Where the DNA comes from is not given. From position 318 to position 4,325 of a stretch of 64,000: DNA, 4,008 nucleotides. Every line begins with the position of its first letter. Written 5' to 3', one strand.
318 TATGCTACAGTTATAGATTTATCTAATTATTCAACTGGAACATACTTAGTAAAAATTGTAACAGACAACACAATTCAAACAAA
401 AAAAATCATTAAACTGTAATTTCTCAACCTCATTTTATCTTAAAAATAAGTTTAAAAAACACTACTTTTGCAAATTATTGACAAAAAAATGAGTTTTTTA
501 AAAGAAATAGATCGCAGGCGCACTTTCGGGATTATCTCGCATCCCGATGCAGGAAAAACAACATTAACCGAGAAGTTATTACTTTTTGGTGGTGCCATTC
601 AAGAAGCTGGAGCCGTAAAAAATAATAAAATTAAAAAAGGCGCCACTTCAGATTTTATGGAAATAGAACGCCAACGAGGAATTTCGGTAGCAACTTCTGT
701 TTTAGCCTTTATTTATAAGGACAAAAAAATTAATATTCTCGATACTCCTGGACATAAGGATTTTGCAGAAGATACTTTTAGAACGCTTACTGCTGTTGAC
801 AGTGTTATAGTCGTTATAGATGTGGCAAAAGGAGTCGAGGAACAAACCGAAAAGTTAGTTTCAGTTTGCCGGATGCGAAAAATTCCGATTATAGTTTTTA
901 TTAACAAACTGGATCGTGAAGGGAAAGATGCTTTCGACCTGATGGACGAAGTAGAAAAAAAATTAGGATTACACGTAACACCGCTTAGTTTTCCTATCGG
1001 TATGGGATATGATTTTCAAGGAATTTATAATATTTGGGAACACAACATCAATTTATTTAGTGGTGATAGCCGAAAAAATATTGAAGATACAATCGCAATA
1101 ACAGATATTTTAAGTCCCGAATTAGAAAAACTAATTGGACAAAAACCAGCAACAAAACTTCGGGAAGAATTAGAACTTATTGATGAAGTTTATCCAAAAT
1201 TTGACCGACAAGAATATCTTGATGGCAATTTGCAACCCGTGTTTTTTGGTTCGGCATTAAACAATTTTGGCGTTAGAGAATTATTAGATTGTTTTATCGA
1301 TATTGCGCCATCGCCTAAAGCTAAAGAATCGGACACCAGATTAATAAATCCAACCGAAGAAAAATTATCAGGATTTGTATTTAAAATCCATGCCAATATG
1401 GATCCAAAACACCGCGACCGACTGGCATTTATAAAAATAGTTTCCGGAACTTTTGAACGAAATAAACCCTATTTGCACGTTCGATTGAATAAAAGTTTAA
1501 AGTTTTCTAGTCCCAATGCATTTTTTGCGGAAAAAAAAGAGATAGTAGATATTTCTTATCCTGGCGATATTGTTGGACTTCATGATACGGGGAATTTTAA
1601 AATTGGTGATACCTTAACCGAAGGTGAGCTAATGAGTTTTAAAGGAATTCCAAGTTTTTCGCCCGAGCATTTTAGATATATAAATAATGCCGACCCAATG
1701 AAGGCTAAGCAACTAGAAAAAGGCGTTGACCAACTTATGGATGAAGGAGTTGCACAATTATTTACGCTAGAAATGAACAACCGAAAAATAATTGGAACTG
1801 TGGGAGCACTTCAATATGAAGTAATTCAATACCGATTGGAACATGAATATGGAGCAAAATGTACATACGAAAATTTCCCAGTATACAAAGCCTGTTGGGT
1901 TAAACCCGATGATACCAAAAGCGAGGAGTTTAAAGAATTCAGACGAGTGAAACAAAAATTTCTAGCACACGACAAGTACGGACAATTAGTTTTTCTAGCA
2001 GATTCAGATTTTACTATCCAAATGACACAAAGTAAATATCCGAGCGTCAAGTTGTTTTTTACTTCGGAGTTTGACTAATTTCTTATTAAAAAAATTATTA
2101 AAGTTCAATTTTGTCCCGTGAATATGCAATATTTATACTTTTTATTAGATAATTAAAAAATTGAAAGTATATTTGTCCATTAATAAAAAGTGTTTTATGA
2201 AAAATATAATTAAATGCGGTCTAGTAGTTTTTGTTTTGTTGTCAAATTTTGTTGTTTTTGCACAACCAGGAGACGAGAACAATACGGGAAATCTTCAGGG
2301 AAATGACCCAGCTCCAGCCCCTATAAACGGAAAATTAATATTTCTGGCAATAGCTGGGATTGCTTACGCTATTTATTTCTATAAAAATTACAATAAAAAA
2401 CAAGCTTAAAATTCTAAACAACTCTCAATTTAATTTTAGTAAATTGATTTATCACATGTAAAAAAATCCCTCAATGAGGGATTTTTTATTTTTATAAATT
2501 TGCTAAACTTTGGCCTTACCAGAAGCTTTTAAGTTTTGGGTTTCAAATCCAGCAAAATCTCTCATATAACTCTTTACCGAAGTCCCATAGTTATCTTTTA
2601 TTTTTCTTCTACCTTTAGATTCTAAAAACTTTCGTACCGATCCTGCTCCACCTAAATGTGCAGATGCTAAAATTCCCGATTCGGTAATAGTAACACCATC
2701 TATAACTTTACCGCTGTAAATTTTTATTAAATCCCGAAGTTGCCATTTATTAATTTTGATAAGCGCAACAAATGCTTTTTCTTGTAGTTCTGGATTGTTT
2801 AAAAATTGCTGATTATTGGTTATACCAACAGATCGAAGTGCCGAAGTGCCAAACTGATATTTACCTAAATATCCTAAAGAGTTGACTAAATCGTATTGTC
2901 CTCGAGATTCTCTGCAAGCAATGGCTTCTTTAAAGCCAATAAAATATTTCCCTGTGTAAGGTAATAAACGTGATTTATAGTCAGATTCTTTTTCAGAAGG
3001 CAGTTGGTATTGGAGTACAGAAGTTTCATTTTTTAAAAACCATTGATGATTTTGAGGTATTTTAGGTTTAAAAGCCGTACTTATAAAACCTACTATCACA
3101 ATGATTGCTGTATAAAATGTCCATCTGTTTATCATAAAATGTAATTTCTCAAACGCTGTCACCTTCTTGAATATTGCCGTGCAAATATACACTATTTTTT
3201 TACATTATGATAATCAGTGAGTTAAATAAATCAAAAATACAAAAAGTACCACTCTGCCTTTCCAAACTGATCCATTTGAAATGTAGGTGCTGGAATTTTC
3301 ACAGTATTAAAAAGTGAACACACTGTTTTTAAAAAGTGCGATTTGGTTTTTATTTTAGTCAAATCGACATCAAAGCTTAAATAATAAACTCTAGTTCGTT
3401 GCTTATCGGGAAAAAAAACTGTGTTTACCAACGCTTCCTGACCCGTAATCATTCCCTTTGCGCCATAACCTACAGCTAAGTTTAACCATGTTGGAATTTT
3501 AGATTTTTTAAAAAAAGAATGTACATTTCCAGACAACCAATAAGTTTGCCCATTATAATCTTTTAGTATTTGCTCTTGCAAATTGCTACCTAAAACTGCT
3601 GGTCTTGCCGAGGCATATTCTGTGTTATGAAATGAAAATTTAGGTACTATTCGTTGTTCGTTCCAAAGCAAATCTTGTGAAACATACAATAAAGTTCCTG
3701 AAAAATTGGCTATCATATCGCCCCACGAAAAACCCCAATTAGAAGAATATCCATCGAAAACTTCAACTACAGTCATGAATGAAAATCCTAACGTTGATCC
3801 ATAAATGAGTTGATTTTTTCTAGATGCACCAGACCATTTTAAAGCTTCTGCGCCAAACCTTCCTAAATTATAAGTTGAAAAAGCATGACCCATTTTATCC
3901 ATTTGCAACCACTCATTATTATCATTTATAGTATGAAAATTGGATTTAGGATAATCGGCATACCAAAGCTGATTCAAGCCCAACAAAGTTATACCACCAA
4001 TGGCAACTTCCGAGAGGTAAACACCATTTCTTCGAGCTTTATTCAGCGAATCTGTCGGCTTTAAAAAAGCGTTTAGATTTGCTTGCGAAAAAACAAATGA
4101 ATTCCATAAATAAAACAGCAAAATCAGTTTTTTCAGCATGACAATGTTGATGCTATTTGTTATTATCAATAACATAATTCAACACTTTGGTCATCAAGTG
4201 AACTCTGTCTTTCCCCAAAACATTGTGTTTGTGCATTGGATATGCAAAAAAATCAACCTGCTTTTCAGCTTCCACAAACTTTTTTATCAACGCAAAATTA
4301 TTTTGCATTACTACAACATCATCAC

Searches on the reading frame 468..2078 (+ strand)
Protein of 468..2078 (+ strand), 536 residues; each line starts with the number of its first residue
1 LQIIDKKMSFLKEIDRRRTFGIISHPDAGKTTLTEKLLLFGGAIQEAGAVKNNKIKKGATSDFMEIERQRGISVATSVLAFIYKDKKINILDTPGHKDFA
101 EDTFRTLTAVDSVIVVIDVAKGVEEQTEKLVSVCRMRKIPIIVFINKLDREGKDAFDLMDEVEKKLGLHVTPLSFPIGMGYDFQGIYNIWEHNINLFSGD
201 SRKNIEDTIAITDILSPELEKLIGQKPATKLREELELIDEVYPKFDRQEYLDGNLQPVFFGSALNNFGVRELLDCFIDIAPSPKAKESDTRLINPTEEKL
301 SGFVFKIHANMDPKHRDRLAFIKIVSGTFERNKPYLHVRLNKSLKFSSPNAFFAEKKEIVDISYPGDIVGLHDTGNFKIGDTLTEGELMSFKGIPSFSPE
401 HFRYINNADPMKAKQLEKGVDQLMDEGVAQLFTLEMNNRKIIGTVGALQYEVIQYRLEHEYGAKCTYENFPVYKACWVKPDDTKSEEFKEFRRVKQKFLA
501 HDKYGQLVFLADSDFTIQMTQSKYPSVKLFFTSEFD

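Call 60: search_protein_families(library=pfam, proteins=[window:468-2078:+], max_evalue=0.00001)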
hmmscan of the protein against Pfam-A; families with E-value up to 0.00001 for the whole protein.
window:468-2078:+ (536 aa): 4 families
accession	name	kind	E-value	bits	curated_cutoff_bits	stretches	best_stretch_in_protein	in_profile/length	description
PF00009.33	GTP_EFTU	-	4.1e-52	176.9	26.5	1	16-281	2-187/188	Elongation factor Tu GTP binding domain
PF16658.11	RF3_C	-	4.9e-46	156.3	40.1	1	391-520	1-131/132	Class II release factor RF3, C-terminal domain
PF22042.2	EF-G_D2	-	4.7e-24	84.7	27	1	300-385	2-83/84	Elongation factor G domain 2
PF01926.29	MMR_HSR1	-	8.9e-09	35.9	21.9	1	21-147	3-113/113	50S ribosome-binding GTPase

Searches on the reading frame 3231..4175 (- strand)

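Call 60: search_protein_families(library=pfam, proteins=[window:3231-4175:-], max_evalue=0.00001)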
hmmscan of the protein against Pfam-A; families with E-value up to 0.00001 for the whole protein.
window:3231-4175:- (314 aa): 1 family
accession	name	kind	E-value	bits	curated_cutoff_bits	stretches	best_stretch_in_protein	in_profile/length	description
PF10043.14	DUF2279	-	5.9e-16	59.4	28.6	1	87-162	9-84/91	Predicted periplasmic lipoprotein (DUF2279)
